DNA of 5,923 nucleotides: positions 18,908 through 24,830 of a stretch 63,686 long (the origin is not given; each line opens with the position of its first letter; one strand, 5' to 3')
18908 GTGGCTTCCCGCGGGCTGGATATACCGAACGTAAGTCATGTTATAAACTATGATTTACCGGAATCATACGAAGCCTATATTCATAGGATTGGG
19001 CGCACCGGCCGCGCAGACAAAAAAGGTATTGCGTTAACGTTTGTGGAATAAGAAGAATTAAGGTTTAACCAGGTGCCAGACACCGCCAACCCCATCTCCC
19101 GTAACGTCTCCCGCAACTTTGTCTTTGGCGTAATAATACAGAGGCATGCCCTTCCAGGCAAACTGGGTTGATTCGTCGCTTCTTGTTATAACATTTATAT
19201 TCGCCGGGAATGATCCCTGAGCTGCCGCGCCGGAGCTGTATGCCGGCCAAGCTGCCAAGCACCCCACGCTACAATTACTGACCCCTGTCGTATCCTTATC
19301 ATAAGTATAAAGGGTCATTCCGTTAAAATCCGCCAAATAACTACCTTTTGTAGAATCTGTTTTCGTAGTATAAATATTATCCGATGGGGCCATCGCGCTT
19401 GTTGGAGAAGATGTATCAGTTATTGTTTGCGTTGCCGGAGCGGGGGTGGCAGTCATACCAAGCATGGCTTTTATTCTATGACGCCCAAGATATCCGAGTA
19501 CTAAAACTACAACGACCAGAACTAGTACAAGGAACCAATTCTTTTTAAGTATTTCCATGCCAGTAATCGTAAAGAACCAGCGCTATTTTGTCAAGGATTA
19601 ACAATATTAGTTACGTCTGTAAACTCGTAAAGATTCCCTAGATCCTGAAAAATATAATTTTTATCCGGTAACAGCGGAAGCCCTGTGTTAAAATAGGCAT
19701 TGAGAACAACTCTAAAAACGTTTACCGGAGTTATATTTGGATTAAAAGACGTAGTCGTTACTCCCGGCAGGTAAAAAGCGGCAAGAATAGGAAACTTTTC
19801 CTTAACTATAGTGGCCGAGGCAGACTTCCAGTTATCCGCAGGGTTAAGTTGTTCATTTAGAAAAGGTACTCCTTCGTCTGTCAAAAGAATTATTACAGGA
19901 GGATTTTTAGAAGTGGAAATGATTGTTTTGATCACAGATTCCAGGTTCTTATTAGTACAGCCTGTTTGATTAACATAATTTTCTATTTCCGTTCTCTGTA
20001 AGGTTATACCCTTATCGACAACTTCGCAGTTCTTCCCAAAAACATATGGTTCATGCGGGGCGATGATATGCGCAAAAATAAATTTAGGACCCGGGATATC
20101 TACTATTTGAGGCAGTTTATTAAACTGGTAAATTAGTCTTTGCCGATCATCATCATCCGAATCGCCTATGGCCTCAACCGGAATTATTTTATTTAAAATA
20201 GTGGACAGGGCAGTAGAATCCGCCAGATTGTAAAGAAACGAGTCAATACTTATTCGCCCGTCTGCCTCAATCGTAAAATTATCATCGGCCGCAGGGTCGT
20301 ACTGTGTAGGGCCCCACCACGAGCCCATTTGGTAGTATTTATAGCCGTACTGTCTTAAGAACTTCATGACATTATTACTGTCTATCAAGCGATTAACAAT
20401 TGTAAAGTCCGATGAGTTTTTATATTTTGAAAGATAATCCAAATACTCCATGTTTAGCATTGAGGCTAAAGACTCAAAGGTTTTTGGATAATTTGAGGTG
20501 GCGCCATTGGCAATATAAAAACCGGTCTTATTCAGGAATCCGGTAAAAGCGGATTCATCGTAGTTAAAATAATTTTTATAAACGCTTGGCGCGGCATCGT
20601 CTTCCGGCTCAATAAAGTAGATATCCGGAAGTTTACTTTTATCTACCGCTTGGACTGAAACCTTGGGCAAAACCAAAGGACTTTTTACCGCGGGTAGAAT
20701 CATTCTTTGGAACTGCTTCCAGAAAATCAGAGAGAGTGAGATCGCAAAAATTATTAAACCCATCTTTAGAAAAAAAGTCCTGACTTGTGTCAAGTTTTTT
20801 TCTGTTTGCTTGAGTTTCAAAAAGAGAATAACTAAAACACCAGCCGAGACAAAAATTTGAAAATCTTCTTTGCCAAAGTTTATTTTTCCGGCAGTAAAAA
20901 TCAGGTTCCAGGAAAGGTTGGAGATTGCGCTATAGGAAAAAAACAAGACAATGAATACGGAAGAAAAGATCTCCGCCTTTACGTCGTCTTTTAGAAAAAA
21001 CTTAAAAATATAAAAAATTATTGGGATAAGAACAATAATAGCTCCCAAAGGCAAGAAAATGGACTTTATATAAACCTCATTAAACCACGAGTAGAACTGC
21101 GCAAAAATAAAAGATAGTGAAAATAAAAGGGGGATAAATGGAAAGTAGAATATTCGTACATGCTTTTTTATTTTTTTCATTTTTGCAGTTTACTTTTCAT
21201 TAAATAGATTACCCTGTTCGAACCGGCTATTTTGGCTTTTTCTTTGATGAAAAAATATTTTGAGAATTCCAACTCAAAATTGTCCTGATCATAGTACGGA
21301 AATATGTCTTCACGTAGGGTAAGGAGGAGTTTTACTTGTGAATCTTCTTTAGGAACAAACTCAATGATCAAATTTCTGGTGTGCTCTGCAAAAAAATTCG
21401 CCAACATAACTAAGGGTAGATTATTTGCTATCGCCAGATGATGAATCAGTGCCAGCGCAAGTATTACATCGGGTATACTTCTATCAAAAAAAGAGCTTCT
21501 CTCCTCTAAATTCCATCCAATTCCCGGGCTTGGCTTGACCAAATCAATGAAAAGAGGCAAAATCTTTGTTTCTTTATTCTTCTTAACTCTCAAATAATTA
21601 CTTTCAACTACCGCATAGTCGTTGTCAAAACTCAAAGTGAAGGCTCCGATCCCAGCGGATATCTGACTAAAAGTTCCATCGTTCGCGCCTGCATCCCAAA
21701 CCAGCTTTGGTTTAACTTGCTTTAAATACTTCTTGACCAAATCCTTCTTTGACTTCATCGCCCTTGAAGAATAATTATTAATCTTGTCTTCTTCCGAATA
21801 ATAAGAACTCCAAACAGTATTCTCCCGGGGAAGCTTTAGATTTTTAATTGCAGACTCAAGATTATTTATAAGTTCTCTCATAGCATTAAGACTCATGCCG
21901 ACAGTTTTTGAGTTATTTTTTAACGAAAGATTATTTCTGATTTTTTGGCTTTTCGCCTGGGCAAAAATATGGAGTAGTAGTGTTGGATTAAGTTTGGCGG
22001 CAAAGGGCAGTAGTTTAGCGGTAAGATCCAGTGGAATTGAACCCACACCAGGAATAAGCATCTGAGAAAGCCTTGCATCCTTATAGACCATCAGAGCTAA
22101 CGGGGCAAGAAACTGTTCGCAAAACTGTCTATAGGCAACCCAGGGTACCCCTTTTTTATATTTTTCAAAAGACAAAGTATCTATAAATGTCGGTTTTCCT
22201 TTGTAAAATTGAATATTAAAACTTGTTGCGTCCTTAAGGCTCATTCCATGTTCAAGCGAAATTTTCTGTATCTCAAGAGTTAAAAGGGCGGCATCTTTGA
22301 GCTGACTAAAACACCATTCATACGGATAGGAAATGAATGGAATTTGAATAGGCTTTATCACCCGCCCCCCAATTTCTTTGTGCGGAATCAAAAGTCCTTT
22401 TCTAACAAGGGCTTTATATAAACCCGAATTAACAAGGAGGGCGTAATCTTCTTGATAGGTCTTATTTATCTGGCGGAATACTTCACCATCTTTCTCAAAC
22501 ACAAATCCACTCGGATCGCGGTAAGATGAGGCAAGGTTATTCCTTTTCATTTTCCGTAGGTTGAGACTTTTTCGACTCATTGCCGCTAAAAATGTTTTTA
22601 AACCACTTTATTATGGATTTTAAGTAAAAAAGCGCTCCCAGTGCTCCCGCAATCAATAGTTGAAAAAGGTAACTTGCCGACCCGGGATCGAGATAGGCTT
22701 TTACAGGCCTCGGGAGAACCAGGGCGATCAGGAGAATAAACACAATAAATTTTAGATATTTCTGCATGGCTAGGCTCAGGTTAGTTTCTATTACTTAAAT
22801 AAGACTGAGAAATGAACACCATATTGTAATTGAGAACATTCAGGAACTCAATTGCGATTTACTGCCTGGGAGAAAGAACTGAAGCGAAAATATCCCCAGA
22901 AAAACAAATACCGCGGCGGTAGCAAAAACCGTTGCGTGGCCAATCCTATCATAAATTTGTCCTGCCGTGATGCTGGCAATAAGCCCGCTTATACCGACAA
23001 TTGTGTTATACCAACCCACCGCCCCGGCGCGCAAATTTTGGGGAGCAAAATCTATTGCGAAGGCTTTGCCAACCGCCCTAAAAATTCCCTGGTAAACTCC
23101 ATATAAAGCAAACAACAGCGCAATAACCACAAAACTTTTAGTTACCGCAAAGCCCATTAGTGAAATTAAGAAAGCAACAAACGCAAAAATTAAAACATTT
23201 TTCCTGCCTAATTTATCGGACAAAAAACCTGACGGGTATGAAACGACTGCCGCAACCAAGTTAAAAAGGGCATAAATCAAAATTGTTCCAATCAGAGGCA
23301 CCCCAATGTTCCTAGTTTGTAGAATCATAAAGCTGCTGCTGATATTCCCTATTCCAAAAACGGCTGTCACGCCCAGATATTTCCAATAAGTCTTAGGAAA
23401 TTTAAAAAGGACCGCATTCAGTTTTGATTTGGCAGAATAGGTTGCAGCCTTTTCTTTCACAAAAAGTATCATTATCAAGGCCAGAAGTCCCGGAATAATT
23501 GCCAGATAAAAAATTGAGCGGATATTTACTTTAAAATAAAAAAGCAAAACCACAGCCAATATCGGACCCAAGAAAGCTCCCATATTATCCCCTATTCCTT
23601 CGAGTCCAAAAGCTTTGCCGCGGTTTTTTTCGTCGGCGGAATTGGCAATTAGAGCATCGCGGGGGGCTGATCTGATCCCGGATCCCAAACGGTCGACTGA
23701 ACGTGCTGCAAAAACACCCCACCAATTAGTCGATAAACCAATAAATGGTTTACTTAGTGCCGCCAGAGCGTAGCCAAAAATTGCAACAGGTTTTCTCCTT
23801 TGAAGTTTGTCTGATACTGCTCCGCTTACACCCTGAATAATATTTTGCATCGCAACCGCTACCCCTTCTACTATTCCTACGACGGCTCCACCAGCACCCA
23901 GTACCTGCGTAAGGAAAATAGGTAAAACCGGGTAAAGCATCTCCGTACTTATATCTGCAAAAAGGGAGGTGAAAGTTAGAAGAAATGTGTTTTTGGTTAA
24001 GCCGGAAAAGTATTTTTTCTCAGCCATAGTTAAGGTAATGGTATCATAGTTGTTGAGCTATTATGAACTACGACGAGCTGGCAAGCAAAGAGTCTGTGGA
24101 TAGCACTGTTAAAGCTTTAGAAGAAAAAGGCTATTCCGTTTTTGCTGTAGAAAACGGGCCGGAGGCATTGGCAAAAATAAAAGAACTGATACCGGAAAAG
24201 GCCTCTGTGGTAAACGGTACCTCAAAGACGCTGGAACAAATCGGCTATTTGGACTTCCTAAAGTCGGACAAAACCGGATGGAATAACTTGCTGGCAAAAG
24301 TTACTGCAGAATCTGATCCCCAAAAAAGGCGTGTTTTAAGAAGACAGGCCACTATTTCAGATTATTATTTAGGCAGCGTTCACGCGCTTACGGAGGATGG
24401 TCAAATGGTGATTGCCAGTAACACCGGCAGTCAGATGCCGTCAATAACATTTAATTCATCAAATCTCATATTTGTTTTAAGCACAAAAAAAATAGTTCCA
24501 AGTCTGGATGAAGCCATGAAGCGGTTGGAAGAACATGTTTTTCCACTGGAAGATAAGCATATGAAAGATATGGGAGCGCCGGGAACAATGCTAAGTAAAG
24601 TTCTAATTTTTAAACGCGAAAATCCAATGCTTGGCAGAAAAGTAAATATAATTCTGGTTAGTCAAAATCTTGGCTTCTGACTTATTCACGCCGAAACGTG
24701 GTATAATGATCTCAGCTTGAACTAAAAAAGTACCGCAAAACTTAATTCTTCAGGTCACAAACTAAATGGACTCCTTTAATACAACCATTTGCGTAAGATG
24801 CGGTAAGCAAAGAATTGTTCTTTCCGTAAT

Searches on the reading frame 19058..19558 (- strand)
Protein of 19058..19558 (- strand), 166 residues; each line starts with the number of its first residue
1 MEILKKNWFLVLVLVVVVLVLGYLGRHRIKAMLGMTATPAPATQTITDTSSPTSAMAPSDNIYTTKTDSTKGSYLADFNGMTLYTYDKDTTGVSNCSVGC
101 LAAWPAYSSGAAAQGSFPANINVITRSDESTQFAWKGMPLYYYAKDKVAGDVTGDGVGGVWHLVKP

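Call 24: search_protein_families(library=pfam, proteins=[window:19058-19558:-], max_evalue=0.1)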
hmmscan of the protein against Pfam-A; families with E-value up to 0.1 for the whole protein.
window:19058-19558:- (166 aa): 3 families
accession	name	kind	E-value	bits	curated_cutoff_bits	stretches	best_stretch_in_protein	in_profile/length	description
PF03640.20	Lipoprotein_15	-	2.8e-25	88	24.4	2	123-165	2-47/47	Secreted repeat of unknown function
PF21827.1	New_glue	-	0.01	16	31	1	10-70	7-57/94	New glue protein family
PF05423.18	Mycobact_memb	-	0.048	14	21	1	5-48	2-43/139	Mycobacterium membrane protein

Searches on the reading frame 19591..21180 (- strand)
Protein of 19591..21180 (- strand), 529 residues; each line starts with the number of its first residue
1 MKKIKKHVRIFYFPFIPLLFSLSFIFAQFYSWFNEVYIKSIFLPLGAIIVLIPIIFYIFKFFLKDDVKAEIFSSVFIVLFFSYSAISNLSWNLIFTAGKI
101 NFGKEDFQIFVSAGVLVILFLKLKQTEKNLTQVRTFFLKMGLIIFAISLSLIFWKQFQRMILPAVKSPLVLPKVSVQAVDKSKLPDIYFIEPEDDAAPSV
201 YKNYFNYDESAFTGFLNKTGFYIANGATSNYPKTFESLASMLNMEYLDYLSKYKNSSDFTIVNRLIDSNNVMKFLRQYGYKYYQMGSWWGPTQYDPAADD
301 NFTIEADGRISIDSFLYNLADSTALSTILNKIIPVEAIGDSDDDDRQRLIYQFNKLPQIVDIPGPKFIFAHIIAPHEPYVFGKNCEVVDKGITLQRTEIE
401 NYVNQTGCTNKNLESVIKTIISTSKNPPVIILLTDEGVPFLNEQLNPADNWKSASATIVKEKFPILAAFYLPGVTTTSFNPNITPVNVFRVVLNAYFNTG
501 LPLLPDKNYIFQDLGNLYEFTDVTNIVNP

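Call 24: search_protein_families(library=pfam, proteins=[window:19591-21180:-], max_evalue=0.1)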
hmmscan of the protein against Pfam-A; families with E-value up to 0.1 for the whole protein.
window:19591-21180:- (529 aa): 1 family
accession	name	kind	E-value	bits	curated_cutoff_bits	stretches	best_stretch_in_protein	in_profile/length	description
PF00884.28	Sulfatase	-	2.8e-09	37.2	25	1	215-437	28-242/301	Sulfatase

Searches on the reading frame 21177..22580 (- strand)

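Call 24: search_protein_families(library=pfam, proteins=[window:21177-22580:-], max_evalue=0.1)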
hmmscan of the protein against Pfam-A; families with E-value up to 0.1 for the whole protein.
window:21177-22580:- (467 aa): 1 family
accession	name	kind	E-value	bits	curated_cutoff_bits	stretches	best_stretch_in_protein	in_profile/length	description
PF22340.1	TubZ_C_3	-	0.0059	17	27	1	401-433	10-42/88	Tubulin-like protein TubZ, C-terminal domain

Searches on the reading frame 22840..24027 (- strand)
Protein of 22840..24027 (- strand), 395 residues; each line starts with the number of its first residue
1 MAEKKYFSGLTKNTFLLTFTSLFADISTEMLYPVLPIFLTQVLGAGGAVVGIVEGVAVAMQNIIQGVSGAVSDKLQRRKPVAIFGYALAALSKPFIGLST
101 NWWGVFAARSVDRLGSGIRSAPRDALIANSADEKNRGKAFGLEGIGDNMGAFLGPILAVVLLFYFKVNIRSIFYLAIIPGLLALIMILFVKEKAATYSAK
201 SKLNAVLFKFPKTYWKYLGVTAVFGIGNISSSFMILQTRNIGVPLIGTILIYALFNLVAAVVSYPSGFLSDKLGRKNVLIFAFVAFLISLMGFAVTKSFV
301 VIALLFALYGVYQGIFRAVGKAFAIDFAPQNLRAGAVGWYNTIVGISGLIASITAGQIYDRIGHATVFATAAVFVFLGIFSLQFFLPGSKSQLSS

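Call 24: search_protein_families(library=pfam, proteins=[window:22840-24027:-], max_evalue=0.1)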
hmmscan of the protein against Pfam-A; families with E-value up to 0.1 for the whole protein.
window:22840-24027:- (395 aa): 4 families
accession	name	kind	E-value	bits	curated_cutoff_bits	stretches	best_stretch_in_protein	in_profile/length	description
PF07690.21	MFS_1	-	2e-46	159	33.4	2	17-238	1-220/347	Major Facilitator Superfamily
PF00083.30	Sugar_tr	-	2.2e-16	60.2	22.3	2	67-192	65-193/452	Sugar (and other) transporter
PF01306.25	LacY_symp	-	9.2e-05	21.8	24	1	15-391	12-405/413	LacY proton/sugar symporter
PF18888.5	DUF5650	-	0.092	12.9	25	0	332-352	20-40/55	Repeat of unknown function (DUF5650)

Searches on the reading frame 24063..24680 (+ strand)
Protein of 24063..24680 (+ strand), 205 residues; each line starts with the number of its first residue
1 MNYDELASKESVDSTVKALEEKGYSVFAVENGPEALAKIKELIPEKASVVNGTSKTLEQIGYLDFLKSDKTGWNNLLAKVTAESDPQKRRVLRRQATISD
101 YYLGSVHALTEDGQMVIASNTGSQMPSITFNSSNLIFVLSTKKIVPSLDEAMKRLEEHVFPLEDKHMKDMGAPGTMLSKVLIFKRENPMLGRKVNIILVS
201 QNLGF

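Call 63: search_protein_families(library=pfam, proteins=[window:24063-24680:+], max_evalue=0.001)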
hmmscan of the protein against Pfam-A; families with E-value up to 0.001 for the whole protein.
window:24063-24680:+ (205 aa): 1 family
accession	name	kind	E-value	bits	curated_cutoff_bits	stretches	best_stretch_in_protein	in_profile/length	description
PF02589.21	LUD_dom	-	2e-29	103.1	22.6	1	14-160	3-144/189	LUD domain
